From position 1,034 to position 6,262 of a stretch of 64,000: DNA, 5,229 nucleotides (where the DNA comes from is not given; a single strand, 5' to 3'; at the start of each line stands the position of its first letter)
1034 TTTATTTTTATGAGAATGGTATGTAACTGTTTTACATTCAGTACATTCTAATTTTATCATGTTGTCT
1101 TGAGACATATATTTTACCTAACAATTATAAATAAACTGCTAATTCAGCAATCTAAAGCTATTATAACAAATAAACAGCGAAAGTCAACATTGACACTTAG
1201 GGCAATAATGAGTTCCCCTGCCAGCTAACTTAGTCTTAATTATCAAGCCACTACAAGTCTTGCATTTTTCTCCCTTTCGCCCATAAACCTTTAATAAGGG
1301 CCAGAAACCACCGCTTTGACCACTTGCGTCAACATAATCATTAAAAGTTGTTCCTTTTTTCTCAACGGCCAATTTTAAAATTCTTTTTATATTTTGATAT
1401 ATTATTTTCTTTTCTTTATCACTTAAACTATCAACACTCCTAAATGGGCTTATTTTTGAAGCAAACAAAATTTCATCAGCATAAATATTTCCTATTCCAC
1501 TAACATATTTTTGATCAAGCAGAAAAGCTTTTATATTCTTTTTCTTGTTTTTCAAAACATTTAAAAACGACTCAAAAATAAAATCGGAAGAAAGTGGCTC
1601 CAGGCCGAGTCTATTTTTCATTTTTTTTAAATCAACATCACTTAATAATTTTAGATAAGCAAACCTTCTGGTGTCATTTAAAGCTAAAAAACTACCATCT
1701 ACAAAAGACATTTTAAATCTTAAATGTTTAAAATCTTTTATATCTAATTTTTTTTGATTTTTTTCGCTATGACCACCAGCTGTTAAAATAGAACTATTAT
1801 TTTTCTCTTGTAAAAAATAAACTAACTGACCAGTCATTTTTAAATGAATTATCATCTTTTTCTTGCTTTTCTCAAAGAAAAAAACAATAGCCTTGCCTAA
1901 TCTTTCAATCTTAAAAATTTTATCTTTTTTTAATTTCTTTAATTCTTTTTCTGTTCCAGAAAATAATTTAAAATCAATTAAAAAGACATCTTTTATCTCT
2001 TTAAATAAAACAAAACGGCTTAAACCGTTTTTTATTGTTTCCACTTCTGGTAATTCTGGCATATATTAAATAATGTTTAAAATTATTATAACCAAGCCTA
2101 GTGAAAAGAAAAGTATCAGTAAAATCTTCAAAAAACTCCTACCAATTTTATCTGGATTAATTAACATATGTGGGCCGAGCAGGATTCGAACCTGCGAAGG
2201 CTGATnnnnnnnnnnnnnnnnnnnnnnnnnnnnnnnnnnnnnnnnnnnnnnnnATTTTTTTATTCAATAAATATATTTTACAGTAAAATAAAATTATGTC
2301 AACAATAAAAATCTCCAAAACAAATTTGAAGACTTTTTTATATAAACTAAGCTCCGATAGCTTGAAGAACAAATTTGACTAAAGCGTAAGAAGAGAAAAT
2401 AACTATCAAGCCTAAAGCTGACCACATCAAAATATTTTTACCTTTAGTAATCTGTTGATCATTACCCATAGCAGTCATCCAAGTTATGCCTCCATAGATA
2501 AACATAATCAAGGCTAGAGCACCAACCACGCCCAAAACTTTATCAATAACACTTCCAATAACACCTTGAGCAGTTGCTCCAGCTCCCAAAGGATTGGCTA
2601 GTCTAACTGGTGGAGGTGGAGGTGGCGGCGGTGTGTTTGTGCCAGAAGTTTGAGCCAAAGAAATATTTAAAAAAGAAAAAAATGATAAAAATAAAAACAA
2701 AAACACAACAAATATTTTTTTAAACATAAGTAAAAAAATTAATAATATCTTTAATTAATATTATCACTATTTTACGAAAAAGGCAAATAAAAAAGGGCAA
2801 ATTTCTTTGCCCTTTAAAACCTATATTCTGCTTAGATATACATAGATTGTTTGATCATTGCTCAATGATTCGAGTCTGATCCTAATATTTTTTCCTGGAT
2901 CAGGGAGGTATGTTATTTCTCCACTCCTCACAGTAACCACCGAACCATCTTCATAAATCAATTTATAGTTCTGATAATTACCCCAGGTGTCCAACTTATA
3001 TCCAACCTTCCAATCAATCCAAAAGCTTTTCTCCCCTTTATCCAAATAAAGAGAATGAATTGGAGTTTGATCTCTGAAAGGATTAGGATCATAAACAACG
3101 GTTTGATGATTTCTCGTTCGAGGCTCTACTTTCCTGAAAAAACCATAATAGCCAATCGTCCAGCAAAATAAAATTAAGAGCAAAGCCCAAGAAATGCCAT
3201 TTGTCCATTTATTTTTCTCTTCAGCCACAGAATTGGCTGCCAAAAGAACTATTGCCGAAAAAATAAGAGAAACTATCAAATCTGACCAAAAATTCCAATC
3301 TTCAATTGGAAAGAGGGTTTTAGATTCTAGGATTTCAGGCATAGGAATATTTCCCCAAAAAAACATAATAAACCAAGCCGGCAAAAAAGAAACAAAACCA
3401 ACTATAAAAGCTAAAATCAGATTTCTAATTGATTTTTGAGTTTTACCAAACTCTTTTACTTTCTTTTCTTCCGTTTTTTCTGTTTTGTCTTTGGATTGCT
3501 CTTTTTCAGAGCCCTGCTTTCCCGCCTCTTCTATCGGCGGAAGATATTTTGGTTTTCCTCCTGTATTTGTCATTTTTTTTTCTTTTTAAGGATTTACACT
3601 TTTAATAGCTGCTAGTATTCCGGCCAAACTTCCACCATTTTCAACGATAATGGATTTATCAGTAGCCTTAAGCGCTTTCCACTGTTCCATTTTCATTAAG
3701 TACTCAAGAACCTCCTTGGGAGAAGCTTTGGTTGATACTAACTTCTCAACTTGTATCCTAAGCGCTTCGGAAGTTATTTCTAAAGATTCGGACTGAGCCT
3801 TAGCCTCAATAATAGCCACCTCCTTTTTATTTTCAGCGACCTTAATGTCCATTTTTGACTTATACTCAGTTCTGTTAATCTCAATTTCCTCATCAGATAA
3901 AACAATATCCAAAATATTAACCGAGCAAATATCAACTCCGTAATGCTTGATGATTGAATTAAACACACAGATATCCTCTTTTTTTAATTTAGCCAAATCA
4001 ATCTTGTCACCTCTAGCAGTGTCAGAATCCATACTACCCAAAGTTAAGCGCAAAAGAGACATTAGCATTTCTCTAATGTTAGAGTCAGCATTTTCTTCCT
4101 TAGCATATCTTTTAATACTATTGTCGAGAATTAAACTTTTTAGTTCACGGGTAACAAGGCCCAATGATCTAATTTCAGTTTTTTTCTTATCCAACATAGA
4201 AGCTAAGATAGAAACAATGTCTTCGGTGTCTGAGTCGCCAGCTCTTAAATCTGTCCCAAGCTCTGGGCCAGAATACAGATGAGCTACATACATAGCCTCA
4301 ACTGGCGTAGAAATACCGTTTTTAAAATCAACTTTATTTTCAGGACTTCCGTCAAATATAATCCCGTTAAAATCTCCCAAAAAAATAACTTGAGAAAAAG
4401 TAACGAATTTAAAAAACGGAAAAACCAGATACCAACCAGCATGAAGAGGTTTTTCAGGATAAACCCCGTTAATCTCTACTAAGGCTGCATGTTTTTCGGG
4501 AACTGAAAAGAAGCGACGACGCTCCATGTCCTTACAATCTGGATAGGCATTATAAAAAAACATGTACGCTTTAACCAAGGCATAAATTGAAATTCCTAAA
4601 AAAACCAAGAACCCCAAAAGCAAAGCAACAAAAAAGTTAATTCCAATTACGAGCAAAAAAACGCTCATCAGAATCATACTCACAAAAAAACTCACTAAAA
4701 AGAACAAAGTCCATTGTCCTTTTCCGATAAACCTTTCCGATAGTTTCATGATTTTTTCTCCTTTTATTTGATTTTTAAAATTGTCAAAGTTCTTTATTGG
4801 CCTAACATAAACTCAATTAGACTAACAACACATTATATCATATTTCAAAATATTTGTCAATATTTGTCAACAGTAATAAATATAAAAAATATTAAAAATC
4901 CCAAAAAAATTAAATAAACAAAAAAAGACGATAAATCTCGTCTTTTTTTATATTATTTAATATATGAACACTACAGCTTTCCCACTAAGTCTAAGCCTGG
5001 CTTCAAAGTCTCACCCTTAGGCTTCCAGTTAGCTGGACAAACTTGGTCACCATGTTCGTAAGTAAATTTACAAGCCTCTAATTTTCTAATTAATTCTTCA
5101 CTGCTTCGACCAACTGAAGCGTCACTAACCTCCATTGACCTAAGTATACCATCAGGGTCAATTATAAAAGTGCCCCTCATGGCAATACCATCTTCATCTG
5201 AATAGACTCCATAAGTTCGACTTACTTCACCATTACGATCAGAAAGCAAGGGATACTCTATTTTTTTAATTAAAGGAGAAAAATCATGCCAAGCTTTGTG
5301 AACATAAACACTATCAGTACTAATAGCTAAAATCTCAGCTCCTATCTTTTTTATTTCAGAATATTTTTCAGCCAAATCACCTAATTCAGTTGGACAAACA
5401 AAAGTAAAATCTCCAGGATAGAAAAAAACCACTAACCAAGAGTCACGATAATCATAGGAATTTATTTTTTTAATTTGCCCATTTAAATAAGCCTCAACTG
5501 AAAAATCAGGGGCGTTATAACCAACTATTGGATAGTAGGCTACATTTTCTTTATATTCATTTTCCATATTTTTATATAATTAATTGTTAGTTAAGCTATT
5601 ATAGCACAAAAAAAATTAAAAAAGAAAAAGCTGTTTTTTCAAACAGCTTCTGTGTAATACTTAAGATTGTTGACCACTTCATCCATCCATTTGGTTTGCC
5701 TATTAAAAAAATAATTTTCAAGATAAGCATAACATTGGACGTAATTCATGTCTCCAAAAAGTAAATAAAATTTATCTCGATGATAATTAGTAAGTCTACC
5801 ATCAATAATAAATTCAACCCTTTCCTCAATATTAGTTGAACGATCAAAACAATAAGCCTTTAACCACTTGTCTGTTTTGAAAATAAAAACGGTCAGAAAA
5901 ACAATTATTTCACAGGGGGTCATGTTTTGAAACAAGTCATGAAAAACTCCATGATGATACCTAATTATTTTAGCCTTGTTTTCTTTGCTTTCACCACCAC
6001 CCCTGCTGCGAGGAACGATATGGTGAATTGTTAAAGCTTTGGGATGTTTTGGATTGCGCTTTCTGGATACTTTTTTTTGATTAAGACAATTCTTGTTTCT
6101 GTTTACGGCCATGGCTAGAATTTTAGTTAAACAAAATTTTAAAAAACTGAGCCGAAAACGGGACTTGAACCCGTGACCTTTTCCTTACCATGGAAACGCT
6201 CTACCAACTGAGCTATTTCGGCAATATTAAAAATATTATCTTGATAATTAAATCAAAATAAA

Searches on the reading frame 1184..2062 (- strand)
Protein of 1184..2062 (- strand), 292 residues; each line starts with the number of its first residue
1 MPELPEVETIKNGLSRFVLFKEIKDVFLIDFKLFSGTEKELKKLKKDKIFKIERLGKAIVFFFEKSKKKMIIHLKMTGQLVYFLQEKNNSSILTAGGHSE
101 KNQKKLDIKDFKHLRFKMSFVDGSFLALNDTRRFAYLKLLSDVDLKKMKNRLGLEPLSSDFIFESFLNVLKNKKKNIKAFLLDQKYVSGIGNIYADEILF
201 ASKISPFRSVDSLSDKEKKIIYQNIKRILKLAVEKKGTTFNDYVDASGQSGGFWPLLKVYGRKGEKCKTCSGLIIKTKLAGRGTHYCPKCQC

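Call 26: search_protein_families(library=pfam, proteins=[window:1184-2062:-], max_evalue=0.001)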
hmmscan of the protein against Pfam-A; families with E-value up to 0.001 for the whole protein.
window:1184-2062:- (292 aa): 4 families
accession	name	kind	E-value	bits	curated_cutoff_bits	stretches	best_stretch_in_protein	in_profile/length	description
PF06831.19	H2TH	-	7.3e-30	103.3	34.7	1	152-240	1-89/93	Formamidopyrimidine-DNA glycosylase H2TH domain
PF01149.29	Fapy_DNA_glyco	-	5.5e-22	79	25.5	1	1-136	1-116/117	Formamidopyrimidine-DNA glycosylase N-terminal domain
PF06827.20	zf-FPG_IleRS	-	1.6e-08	34.7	21.3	1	264-291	1-28/30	Zinc finger found in FPG and IleRS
PF05833.16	NFACT_N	-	0.00026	20.3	31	1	163-247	176-257/456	NFACT N-terminal and middle domains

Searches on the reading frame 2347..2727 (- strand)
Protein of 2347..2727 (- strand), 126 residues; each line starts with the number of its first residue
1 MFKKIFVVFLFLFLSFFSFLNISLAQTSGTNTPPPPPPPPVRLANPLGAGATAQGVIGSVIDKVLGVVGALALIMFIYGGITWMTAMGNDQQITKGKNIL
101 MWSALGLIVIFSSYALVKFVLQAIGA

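Call 26: search_protein_families(library=pfam, proteins=[window:2347-2727:-], max_evalue=0.001)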
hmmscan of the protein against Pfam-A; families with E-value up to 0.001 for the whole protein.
window:2347-2727:- (126 aa): 1 family
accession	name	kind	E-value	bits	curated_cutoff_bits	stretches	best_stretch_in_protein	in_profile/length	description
PF18895.5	T4SS_pilin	-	5e-10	39.7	26.6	1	52-120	4-71/71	Type IV secretion system pilin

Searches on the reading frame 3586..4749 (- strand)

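Call 26: search_protein_families(library=pfam, proteins=[window:3586-4749:-], max_evalue=0.001)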
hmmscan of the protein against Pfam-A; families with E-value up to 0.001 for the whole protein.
window:3586-4749:- (387 aa): 1 family
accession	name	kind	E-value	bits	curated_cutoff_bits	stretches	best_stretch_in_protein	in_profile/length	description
PF01145.31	Band_7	-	8.4e-06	26.4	23.6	0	213-319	79-175/176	SPFH domain / Band 7 family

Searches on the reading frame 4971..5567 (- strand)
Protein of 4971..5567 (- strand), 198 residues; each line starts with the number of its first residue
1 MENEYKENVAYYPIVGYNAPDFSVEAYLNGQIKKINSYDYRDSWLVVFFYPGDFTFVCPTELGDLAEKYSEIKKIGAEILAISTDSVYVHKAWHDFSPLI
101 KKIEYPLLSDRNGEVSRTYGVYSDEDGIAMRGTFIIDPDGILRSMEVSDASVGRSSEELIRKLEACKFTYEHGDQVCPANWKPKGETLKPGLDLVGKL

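Call 26: search_protein_families(library=pfam, proteins=[window:4971-5567:-], max_evalue=0.001)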
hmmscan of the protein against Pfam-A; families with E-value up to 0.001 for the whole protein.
window:4971-5567:- (198 aa): 3 families
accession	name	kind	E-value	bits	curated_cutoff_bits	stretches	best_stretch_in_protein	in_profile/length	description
PF00578.27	AhpC-TSA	-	1e-39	135.7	26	1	15-144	1-123/124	AhpC/TSA family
PF08534.16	Redoxin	-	5.9e-17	62.3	26.6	1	15-152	2-138/148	Redoxin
PF10417.14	1-cysPrx_C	-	8.7e-05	22.8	21.1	1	165-187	1-23/41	C-terminal domain of 1-Cys peroxiredoxin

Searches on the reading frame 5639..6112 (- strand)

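Call 26: search_protein_families(library=pfam, proteins=[window:5639-6112:-], max_evalue=0.001)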
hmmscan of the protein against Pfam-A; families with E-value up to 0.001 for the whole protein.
window:5639-6112:- (157 aa): 1 family
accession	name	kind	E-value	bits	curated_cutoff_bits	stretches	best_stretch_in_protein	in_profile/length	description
PF01844.29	HNH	-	0.0001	22.8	21.4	1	16-45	11-32/47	HNH endonuclease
